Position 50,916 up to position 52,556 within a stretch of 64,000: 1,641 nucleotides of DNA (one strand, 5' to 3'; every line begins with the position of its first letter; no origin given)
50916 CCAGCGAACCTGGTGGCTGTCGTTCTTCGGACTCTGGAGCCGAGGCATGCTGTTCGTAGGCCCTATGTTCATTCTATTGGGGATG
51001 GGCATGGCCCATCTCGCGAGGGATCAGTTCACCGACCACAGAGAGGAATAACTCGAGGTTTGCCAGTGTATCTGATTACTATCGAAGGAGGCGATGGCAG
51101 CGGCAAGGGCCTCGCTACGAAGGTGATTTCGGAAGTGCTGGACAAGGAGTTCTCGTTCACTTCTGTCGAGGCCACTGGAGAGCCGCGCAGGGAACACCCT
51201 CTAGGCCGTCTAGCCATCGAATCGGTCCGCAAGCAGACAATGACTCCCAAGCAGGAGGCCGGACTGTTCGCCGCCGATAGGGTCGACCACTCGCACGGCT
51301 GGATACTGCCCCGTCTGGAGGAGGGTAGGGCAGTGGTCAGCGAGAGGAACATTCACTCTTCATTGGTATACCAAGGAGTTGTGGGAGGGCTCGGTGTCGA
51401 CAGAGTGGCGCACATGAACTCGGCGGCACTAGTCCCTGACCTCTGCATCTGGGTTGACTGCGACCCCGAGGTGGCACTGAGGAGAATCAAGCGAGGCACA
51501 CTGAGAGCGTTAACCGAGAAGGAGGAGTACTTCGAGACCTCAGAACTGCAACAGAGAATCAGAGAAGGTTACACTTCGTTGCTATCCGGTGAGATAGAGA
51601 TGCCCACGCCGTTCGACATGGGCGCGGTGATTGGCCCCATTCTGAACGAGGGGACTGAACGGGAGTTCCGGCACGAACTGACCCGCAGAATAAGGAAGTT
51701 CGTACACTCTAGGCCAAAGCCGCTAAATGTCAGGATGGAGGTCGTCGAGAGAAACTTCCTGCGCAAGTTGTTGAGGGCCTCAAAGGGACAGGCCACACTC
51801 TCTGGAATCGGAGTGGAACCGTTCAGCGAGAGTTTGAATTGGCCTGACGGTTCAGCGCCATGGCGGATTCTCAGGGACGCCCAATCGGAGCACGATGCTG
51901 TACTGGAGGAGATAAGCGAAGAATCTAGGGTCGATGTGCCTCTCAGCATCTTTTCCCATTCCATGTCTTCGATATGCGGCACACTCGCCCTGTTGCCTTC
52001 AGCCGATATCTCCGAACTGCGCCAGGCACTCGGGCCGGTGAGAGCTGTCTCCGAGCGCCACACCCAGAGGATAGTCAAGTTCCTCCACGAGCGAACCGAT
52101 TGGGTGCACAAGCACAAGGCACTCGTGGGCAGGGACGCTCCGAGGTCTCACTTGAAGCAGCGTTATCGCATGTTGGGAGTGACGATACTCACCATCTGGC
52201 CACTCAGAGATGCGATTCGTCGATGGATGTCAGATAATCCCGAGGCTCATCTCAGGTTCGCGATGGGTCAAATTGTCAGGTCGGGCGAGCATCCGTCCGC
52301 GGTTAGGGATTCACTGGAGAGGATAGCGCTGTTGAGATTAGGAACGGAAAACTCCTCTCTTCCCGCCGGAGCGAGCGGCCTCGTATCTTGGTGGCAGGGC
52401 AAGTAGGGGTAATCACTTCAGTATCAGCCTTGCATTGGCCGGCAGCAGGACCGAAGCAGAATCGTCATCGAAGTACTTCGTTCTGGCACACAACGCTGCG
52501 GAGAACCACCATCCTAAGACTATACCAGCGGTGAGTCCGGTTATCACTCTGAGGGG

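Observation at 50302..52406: Thymidylate-kinase-like P-loop kinase with 250-aa unknown C-terminal domain, translationally coupled to a CarbopepD_reg membrane protein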

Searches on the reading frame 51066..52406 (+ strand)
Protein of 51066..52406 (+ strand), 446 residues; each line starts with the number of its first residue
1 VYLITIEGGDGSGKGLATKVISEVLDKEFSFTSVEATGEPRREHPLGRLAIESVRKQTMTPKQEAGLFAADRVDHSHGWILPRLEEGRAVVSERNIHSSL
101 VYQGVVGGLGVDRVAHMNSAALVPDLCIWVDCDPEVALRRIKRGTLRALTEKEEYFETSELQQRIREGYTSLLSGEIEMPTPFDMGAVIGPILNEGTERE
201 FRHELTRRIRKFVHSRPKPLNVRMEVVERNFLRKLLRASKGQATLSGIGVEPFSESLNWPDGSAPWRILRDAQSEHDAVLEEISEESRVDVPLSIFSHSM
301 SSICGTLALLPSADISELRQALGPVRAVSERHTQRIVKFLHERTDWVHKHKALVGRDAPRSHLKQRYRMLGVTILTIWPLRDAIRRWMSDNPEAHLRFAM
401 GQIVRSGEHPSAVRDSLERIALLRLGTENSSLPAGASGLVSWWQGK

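Call 5: search_protein_families(library=pfam, proteins=[window:51066-52406:+], max_evalue=0.1)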
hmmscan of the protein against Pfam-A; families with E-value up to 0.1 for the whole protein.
window:51066-52406:+ (446 aa): 3 families
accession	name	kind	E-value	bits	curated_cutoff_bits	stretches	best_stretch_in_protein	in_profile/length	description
PF02223.23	Thymidylate_kin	-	3.1e-29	102.4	27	1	6-174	1-164/185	Thymidylate kinase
PF01712.25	dNK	-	0.057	13.6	27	0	112-156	107-156/203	Deoxynucleoside kinase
PF01202.28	SKI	-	0.095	13.3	22.1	0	125-162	86-125/159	Shikimate kinase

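Call 6: search_protein_families(library=ncbifam, proteins=[window:51066-52406:+], max_evalue=0.1)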
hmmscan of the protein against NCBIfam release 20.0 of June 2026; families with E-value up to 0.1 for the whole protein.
window:51066-52406:+ (446 aa): 2 families
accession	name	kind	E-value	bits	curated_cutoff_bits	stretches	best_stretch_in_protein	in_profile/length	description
TIGR00041.1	DTMP_kinase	equivalog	6.3e-31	107.6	83.25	1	3-174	6-175/196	dTMP kinase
NF005923.0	PRK07933.1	equivalog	1.1e-06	28.2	193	1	3-173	2-183/213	dTMP kinase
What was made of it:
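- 51066..51710 (+): Thymidylate kinase domain (residues 1-215). Pfam 3.1e-29 and TIGR00041 107.6 bits against 83.25 (calls 5, 6).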

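Call 7: find_homologous_proteins(query=window:51066-52406:+, max_evalue=0.001)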
Query window:51066-52406:+ (446 aa): 573 proteins with E <= 0.001 among 8000 candidates; the best 120 are listed.
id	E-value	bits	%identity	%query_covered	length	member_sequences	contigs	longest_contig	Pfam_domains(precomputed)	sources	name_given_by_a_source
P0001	2.8e-293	990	99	100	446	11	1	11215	PF02223.24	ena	-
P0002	2.0e-288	975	97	100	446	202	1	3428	PF02223.24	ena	-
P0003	6.1e-267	904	90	100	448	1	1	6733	PF02223.24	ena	-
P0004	8.0e-267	903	90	100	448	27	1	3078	PF02223.24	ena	-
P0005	3.8e-266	901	90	100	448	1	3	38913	PF02223.24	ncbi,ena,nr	ncbi:MAG: dTMP kinase [Candidatus Poseidoniales archaeon]|nr:MAG: dTMP kinase [Candidatus Poseidonia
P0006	7.3e-263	890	89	100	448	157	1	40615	PF02223.24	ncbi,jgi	ncbi:uncharacterized protein METZ01_LOCUS13147, partial [marine metagenome]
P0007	6.4e-252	854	85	100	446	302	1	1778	PF02223.24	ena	-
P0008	7.8e-244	828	81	100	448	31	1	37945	PF02223.24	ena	-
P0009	1.7e-235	800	78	100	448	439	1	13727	PF02223.24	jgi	-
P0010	4.6e-233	792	76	100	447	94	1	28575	PF02223.24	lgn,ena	-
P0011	7.8e-232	788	76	100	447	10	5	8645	PF02223.24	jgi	-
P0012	2.6e-231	786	77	100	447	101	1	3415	PF02223.24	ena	-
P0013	4.3e-231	786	75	100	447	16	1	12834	PF02223.24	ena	-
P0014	2.6e-226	770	75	100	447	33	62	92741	PF02223.24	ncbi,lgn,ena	-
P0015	2.7e-226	770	74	100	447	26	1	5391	PF02223.24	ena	-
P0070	4.2e-195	667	65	100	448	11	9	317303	PF02223.24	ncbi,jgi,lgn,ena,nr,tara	ncbi:MAG TPA: dTMP kinase [Candidatus Thalassarchaeaceae archaeon]|jgi:dTMP kinase|nr:dTMP kinase [E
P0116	1.2e-180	619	59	100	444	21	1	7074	PF02223.24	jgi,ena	-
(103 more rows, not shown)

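Call 12: find_encoding_contigs(protein=P0070, flank=10000, max_places=3)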
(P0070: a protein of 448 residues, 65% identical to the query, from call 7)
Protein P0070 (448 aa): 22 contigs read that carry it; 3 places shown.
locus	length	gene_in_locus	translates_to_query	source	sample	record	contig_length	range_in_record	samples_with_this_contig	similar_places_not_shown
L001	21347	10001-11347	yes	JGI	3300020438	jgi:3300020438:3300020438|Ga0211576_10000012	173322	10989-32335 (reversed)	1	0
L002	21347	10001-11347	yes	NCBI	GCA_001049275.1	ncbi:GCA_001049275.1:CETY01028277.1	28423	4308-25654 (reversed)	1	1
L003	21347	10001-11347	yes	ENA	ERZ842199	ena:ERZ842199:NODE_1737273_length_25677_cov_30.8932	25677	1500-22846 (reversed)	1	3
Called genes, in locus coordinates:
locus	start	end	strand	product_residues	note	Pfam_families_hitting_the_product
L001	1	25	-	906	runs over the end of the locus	PF00521:DNA_topoisoIV, PF03989:DNA_gyraseA_C (weak)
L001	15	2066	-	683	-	PF02518:HATPase_c, PF00204:DNA_gyraseB, PF01751:Toprim, PF00986:DNA_gyraseB_C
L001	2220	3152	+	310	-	PF01487:DHquinase_I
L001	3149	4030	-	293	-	-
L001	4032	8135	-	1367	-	PF18911:PKD_4, PF00801:PKD, PF18911:PKD_4, PF00801:PKD (weak), PF18911:PKD_4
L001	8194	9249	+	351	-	PF05096:Glu_cyclase_2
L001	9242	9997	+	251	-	-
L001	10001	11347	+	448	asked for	PF02223:Thymidylate_kin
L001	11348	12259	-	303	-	PF09858:DUF2085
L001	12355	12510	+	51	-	-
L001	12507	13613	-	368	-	PF01458:SUFBD_core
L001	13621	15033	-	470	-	PF19295:SufBD_N, PF01458:SUFBD_core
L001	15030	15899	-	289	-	PF00005:ABC_tran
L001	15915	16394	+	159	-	-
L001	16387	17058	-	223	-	PF02545:Maf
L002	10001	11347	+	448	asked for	PF02223:Thymidylate_kin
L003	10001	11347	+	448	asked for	PF02223:Thymidylate_kin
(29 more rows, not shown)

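Call 13: find_encoding_contigs(protein=P0116, flank=10000, max_places=3)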
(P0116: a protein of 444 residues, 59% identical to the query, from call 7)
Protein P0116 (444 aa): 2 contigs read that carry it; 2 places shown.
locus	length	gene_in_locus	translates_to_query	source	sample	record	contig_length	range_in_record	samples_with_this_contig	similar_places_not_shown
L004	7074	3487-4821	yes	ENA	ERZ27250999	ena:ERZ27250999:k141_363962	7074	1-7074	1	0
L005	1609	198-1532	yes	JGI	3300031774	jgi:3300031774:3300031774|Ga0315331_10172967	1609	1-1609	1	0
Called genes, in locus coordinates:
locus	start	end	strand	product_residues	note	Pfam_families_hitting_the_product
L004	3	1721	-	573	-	?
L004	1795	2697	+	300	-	PF05096:Glu_cyclase_2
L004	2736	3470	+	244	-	PF13620:CarboxypepD_reg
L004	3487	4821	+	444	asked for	PF02223:Thymidylate_kin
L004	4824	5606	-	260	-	PF09858:DUF2085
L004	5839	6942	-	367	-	PF01458:SUFBD_core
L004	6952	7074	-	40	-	?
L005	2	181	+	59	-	?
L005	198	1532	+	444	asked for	PF02223:Thymidylate_kin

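Call 18: predict_structure(alignment_id=A1)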
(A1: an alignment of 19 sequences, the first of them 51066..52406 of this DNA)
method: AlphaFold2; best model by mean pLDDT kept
length: 446 residues; sequences in the alignment: 19
mean_pLDDT: 56.5   pTM: 0.42
mean pLDDT of the five models: 56.5, 53.9, 52.7, 49.9, 46.9
residues with pLDDT >= 90: 0; 70-90: 118; 50-70: 135; < 50: 193
segments of 3 or more residues with pLDDT < 50: 96-135, 144-162, 171-173, 177-186, 217-256, 258-269, 293-333, 347-366
pLDDT, mean of each block of 10 residues (from residue 1): 68 80 75 73 71 73 59 65 68 57 37 42 37 46 43 43 49 45 48 76 82 58 43 39 32 42 47 59 61 48 44 37 36 53 52 34 47 64 80 77 83 73 59 77 68
secondary structure, 60 per line:
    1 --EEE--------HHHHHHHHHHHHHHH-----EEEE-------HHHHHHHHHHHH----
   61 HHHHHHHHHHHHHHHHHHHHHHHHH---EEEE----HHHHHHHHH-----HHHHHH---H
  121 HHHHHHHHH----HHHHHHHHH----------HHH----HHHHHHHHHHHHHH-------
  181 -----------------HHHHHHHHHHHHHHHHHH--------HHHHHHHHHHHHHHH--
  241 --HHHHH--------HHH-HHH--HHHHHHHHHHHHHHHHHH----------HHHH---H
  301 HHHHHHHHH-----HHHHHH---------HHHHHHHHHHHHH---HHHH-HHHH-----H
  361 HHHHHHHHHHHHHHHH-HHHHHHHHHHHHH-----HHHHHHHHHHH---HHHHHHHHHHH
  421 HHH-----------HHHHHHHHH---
elements in order: E3-5 H14-28 E34-37 H45-56 H61-85 E89-92 H97-105 H111-116 H120-129 H134-142 H160-173 H198-215 H224-238 H243-247 H265-282 H293-296 H300-309 H315-320 H330-342 H346-349 H351-354 H360-376 H378-390 H396-406 H410-423 H435-443
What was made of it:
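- Tried and rejected: AF2 on the full-length protein with a 19-sequence alignment gave an unusable model (pLDDT 56, call 18).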

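Call 62: search_protein_families(library=padloc, proteins=[window:51066-52406:+], max_evalue=0.01)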
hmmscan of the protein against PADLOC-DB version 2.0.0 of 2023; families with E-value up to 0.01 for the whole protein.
window:51066-52406:+ (446 aa): 1 family
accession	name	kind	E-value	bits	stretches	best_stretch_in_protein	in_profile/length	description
PDLC04690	PDC-M51B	-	3.7e-07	28.1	1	2-171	3-157/191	-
